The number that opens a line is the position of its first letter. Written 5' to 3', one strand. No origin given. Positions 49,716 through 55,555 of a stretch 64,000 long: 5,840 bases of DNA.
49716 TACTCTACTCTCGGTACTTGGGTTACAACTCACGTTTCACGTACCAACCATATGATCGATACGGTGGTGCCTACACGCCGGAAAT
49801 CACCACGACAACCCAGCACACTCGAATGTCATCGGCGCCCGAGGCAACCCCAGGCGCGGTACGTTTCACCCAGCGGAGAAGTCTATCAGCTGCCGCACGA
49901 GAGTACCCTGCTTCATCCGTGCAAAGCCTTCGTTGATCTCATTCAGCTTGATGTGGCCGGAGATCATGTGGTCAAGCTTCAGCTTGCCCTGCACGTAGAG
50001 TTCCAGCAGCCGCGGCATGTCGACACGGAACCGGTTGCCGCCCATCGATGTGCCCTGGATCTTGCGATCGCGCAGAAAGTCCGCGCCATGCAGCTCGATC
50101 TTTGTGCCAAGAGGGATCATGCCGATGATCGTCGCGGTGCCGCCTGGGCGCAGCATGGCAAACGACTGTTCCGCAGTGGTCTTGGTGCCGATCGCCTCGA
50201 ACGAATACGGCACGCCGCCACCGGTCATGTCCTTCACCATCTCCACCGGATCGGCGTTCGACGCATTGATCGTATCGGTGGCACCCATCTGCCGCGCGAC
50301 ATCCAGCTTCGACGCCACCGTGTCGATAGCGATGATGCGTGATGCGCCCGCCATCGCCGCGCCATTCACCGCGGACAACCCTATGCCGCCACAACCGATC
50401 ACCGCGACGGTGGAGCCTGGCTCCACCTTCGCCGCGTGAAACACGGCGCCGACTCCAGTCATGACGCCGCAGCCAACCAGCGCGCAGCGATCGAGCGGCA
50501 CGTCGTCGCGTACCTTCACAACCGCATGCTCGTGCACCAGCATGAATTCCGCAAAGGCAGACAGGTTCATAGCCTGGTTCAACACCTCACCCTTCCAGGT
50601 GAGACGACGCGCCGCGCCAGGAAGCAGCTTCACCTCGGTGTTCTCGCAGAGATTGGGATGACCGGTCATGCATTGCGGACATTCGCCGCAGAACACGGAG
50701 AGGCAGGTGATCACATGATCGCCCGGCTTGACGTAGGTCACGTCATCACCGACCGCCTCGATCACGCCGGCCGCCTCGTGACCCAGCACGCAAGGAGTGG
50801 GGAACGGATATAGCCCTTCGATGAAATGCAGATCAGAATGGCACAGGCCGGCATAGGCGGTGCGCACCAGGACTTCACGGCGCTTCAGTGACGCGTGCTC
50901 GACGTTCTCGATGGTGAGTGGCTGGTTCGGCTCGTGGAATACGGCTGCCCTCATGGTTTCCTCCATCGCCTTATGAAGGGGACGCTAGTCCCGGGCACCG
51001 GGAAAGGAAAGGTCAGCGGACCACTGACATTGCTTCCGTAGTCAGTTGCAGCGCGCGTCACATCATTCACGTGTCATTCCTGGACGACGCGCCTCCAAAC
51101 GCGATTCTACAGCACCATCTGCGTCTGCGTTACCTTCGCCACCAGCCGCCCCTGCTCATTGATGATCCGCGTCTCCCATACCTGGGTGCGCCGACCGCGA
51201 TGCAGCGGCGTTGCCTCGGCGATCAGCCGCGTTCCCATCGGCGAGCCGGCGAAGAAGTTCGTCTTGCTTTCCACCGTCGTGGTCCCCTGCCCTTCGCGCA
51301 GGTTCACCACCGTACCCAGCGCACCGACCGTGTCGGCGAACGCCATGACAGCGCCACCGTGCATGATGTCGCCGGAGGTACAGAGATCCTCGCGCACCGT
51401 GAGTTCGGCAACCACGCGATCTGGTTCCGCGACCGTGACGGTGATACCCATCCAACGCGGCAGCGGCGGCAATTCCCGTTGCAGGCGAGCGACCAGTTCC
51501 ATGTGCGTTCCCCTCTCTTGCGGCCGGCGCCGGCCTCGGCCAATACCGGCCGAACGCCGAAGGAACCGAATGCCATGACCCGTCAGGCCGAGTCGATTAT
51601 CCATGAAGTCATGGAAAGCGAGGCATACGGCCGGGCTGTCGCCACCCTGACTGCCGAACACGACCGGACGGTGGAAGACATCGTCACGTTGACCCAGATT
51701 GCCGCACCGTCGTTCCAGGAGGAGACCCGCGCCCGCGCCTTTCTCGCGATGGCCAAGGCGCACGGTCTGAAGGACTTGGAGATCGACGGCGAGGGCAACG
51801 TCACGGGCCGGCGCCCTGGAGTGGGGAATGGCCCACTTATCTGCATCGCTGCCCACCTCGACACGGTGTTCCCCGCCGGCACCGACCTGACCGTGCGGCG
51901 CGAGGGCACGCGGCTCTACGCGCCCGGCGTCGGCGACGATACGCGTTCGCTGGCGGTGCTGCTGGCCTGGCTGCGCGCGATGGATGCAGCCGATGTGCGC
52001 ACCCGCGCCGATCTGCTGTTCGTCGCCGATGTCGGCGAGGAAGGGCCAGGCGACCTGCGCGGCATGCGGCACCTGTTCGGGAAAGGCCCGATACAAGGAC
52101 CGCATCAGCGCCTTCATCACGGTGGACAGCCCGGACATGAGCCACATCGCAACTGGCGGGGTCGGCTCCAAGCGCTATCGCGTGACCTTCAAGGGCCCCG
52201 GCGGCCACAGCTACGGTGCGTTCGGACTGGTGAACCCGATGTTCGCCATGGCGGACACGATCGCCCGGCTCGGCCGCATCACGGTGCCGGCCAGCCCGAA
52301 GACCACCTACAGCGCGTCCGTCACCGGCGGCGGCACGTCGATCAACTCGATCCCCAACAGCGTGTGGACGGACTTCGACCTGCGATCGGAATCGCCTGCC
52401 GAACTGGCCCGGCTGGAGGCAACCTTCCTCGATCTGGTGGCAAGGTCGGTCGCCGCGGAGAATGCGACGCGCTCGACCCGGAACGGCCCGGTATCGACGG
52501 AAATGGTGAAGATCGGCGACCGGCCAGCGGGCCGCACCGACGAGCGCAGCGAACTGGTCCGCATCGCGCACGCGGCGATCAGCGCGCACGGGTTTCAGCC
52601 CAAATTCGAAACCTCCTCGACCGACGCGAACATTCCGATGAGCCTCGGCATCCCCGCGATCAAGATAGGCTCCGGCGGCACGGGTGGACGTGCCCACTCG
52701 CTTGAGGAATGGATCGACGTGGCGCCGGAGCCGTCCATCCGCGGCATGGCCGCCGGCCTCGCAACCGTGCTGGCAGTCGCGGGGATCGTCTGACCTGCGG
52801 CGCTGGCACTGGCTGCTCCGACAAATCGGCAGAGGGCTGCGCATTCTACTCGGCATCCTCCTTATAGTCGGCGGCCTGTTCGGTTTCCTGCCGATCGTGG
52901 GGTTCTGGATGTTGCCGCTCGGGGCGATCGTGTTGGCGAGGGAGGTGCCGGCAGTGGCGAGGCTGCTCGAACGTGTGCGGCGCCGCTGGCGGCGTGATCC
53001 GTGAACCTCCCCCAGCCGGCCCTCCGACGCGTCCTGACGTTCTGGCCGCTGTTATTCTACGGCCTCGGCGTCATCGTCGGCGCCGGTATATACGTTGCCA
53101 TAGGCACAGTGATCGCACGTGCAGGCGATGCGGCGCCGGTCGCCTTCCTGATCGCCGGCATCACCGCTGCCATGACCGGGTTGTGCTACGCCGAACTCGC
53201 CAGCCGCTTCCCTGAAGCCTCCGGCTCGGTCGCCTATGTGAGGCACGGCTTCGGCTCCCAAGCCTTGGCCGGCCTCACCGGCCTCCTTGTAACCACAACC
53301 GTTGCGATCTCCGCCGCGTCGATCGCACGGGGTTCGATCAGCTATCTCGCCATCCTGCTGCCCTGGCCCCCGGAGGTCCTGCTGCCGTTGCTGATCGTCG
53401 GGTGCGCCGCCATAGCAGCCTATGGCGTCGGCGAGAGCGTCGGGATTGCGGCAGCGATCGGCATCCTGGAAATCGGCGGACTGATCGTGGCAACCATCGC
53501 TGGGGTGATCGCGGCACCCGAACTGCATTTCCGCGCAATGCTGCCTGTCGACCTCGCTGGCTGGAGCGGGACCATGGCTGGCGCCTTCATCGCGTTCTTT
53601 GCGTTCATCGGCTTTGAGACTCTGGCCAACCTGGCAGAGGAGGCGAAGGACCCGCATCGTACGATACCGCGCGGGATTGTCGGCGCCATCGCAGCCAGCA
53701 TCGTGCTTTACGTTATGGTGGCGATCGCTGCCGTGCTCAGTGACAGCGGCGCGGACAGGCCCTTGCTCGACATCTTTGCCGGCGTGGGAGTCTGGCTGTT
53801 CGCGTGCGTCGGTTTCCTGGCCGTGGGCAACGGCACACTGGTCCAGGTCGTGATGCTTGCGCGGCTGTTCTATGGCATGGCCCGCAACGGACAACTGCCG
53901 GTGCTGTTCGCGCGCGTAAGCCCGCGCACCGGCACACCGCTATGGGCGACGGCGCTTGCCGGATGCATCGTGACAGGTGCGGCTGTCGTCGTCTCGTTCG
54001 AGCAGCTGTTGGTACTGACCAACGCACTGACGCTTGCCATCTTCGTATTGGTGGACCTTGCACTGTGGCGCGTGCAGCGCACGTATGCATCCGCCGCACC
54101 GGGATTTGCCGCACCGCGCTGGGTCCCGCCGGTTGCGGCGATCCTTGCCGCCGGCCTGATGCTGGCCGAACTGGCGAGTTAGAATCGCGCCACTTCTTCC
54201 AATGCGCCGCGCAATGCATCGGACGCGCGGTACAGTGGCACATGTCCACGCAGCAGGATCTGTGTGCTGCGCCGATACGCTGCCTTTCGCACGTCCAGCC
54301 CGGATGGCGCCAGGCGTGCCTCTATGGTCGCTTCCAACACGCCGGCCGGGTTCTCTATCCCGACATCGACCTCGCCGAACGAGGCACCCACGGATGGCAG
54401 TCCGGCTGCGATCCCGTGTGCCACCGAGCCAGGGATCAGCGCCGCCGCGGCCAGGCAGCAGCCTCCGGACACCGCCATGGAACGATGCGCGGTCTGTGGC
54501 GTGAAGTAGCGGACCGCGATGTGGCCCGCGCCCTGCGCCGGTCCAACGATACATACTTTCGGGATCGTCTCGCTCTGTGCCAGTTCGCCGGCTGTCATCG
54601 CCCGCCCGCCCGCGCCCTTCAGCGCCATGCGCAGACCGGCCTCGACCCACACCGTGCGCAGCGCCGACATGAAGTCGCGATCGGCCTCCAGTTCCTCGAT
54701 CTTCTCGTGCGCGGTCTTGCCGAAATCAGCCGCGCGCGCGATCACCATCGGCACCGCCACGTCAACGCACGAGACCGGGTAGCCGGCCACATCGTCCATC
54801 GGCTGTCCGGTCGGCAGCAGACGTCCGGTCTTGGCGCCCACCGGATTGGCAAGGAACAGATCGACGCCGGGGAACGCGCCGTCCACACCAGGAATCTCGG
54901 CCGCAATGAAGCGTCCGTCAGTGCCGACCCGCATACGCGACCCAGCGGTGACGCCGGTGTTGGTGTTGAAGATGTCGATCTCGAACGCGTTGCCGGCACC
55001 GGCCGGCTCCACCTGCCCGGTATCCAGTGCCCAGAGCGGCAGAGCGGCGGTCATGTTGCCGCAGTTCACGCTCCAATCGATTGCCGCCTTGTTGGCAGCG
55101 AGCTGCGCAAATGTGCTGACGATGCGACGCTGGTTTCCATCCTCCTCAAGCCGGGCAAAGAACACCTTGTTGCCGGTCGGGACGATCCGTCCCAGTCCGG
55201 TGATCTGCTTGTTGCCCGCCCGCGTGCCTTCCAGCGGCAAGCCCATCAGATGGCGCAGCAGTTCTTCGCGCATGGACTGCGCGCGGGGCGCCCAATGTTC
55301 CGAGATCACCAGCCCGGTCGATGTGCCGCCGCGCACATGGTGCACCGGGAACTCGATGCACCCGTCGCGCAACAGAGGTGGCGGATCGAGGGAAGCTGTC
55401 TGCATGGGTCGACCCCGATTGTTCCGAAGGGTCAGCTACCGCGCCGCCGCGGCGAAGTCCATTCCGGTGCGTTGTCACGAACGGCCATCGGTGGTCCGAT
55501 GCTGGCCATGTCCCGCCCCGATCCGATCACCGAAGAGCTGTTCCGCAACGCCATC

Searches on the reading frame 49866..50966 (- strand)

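Call 56: search_protein_families(library=pfam, proteins=[window:49866-50966:-], max_evalue=0.001)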
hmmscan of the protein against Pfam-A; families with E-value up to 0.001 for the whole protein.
window:49866-50966:- (366 aa): 4 families
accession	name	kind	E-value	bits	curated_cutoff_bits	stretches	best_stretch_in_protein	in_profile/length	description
PF00107.32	ADH_zinc_N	-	1.3e-28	100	31.8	1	194-321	1-124/129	Zinc-binding dehydrogenase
PF08240.17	ADH_N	-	9.1e-27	93.8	23.5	1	29-153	2-103/104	Alcohol dehydrogenase GroES-like domain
PF16912.11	Glu_dehyd_C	-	2.8e-06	27.4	34.9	1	177-300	25-147/211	Glucose dehydrogenase C-terminus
PF13602.12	ADH_zinc_N_2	-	4.7e-06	28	27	1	227-355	1-127/134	Zinc-binding dehydrogenase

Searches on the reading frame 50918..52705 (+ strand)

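Call 56: search_protein_families(library=pfam, proteins=[window:50918-52705:+], max_evalue=0.001)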
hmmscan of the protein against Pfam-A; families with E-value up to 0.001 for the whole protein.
window:50918-52705:+ (595 aa): 2 families
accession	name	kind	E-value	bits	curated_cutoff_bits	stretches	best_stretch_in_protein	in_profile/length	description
PF01546.33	Peptidase_M20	-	6e-11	43.1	24.6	1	309-390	1-82/206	Peptidase family M20/M25/M40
PF04389.22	Peptidase_M28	-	0.00015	22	21.3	1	294-382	1-72/193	Peptidase family M28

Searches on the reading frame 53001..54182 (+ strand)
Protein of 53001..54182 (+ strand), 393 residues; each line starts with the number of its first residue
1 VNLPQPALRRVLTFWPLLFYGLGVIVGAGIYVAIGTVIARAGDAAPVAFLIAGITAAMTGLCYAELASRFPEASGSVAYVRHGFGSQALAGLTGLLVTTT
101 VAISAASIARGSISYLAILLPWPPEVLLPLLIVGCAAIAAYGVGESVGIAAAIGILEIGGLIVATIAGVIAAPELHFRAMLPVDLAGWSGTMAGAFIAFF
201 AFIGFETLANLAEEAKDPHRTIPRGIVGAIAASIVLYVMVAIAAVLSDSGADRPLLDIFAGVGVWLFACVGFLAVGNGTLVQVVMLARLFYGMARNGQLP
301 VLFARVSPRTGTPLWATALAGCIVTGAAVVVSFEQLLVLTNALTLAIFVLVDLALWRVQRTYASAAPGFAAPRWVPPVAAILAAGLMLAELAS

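Call 56: search_protein_families(library=pfam, proteins=[window:53001-54182:+], max_evalue=0.001)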
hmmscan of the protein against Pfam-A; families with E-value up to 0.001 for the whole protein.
window:53001-54182:+ (393 aa): 3 families
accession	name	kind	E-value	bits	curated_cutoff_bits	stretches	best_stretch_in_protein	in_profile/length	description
PF13520.12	AA_permease_2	-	5e-31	108.5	27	1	12-385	1-396/427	Amino acid permease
PF00324.27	AA_permease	-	9.9e-26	90.9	24.6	1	18-357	3-380/470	Amino acid permease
PF03845.19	Spore_permease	-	6e-10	38.9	23.4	1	23-245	13-231/321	Spore germination protein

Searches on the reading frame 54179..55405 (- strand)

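Call 56: search_protein_families(library=pfam, proteins=[window:54179-55405:-], max_evalue=0.001)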
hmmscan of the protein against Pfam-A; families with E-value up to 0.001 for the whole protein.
window:54179-55405:- (408 aa): 1 family
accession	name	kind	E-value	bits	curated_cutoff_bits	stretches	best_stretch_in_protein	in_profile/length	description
PF04303.18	PrpF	-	4.3e-47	161.3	27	1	18-389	3-368/371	PrpF protein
